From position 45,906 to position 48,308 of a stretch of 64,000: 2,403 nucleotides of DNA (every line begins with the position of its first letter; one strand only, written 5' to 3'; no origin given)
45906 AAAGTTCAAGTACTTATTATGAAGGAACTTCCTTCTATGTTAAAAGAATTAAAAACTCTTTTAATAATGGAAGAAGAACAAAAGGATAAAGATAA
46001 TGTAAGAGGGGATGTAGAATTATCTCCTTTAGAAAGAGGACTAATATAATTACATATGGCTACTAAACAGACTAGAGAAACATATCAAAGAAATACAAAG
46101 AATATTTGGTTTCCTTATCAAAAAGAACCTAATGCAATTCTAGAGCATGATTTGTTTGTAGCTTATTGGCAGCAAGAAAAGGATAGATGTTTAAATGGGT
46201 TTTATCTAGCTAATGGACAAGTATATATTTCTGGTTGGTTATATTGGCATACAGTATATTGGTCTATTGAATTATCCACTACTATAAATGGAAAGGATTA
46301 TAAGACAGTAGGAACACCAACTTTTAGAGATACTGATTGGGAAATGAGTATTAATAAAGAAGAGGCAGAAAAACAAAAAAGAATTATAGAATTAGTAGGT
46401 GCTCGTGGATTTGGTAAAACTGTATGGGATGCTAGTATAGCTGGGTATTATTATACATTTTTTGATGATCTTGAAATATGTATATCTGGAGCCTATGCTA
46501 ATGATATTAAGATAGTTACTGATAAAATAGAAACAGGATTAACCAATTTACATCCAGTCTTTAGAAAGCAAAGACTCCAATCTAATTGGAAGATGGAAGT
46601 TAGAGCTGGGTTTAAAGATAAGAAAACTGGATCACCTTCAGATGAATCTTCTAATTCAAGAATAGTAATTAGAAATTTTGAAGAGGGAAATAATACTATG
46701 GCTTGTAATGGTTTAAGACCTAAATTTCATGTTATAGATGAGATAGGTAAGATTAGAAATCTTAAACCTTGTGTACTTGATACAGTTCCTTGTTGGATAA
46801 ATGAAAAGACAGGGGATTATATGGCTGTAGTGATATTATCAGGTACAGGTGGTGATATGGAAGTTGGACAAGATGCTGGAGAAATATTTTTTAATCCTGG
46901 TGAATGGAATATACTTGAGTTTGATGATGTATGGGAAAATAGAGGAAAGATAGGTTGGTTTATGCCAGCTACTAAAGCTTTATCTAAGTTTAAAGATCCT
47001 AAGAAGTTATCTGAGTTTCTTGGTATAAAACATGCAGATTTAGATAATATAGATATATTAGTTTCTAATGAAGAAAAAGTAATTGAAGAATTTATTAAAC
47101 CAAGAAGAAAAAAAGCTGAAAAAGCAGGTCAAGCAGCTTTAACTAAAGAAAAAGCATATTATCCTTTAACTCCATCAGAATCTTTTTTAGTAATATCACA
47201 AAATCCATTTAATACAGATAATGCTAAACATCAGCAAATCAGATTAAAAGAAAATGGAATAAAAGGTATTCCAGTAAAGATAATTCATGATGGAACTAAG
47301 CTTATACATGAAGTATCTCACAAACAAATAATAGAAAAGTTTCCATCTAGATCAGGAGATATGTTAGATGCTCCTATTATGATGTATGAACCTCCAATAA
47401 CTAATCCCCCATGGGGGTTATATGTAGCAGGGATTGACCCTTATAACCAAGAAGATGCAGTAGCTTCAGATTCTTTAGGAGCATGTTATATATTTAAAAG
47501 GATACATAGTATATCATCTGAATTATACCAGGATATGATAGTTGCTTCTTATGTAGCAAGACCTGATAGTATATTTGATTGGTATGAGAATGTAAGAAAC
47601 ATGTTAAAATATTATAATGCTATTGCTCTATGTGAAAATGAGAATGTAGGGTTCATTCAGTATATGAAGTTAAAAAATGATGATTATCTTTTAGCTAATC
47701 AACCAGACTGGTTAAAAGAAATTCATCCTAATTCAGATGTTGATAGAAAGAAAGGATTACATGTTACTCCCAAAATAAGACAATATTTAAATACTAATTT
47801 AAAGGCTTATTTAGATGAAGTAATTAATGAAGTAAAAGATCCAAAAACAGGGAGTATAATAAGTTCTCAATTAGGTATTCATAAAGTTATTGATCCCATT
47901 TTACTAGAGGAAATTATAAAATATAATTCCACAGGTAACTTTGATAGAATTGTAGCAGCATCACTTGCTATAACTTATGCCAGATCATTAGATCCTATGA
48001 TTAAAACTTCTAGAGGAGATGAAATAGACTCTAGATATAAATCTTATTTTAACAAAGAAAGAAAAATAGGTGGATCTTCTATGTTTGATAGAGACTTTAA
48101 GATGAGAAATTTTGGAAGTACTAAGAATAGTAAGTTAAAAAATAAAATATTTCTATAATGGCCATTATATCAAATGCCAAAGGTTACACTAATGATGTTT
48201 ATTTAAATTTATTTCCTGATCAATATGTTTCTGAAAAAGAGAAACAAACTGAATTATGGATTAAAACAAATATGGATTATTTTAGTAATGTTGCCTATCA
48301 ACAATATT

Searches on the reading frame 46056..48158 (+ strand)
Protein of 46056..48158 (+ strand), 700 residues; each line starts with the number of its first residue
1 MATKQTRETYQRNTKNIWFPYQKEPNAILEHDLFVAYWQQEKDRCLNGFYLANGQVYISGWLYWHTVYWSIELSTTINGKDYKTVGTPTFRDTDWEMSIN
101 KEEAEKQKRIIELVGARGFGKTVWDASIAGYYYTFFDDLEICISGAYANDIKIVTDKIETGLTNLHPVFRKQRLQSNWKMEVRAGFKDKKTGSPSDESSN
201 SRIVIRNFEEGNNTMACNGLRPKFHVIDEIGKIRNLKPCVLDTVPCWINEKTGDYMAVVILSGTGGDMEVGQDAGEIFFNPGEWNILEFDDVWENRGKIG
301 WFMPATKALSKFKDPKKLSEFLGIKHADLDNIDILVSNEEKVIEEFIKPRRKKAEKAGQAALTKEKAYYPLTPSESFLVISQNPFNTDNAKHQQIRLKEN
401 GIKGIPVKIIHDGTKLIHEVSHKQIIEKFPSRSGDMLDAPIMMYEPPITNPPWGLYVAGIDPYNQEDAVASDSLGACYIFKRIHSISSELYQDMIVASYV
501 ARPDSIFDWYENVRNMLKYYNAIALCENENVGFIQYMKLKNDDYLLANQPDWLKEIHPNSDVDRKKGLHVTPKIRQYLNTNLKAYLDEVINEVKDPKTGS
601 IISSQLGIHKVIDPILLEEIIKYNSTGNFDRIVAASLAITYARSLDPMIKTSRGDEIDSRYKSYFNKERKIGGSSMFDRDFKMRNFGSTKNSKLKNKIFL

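Call 9: search_protein_families(library=phrogs, proteins=[window:46056-48158:+], max_evalue=0.00001)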
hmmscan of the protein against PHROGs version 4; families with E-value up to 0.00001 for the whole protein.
window:46056-48158:+ (700 aa): 1 family
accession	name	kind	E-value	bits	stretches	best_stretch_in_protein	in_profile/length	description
phrog_6681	-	head and packaging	1.2e-82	279.4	1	15-671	74-745/758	terminase large subunit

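Call 13: find_related_loci(query=window:46056-48158:+, collection=viral_contigs, flank=10000)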
Query window:46056-48158:+ (700 aa) in viral_contigs; peptide patterns used: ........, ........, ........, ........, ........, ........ (x = any residue, [..] = any of these).
1 stretches matched a pattern, but none encodes a relative of the query by tblastn (E <= 1e-3).

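Call 18: search_dna_similar(query=window:46056-48158:+, collection=phages, mode=protein, max_rows=20)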
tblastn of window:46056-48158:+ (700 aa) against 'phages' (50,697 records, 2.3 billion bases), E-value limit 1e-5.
Records with a match: 137; places in all: 137; records where one place covers at least 80% of the query: 58.
Best place of each record, by identity: <60% 137.
By first word of the organism name: uncultured 49; Bacteroides 30; Flavobacterium 29; Cellulophaga 9; Bacteriophage 7; Azobacteroides 2; IAS 2; Dulem 2; Leptolyngbya 1; phage 1; and 5 more.
By host as written in the record: - 60; Bacteroides intestinalis DSM 108646 25; Flavobacterium psychrophilum 950106-1/1 12; Flavobacterium psychrophilum strain FPS-D10 3; Flavobacterium psychrophilum 020612-2/1 3; Cellulophaga baltica #18 2; Cellulophaga baltica #17 2; Cellulophaga baltica #4 2; and 19 more.
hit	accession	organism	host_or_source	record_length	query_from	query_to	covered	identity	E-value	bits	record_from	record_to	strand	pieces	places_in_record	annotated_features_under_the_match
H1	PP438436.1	Leptolyngbya phage Lbo-JY46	Leptolyngbya boryana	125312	36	646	87%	37.7%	3e-107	364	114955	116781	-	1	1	hypothetical protein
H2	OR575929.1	phage csAssE-Sib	human gut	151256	37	648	87%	30.6%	1e-41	228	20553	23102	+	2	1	terminase large subunit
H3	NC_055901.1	uncultured phage cr130_1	Rhesus macaque feces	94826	36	656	89%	29.7%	2e-52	202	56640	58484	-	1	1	terminase large subunit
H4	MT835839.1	Bacteriophage sp.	human fecal samples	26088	21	657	91%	28.4%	5e-51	198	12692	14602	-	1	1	record has no annotation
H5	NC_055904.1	uncultured phage cr273_1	pig feces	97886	34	645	87%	29.3%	1e-56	215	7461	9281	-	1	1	terminase large subunit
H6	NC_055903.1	uncultured phage cr272_1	pig feces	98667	34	645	87%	29.3%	1e-56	215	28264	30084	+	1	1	terminase large subunit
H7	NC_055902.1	uncultured phage cr131_1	Rhesus macaque feces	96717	34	645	87%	29.5%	4e-20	203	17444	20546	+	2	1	terminase large subunit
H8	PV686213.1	Bohxovirus sp. 'endotrachealis'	endotracheal aspirate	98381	34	645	87%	29.3%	2e-50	196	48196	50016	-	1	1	hypothetical protein (x6)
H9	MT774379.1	uncultured phage cr118_1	human feces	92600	34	645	87%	29.2%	1e-27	202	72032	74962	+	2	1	terminase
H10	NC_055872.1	uncultured phage cr118_1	human feces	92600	34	645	87%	29.2%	1e-27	202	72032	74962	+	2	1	terminase large subunit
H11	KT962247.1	Cellulophaga phage phi17:2_18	Cellulophaga baltica #18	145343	26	639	88%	29.0%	1e-49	194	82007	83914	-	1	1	hypothetical protein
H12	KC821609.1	Cellulophaga phage phi17:2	Cellulophaga baltica #17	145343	26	639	88%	29.0%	1e-49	194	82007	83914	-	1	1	hypothetical protein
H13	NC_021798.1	Cellulophaga phage phi17:2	Cellulophaga baltica #17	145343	26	639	88%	29.0%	1e-49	194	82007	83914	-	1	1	terminase large subunit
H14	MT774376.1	uncultured phage cr55_1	human feces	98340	34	645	87%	29.1%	1e-54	209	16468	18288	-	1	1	terminase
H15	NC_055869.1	uncultured phage cr55_1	human feces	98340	34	645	87%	29.1%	1e-54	209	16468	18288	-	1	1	terminase large subunit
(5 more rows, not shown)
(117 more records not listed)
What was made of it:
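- Closest known: tmRNAs of human-gut Crassvirales. Same: tmRNA carried by crAss-like phages, the broad group to which the window's terminase is distantly related (call 18).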
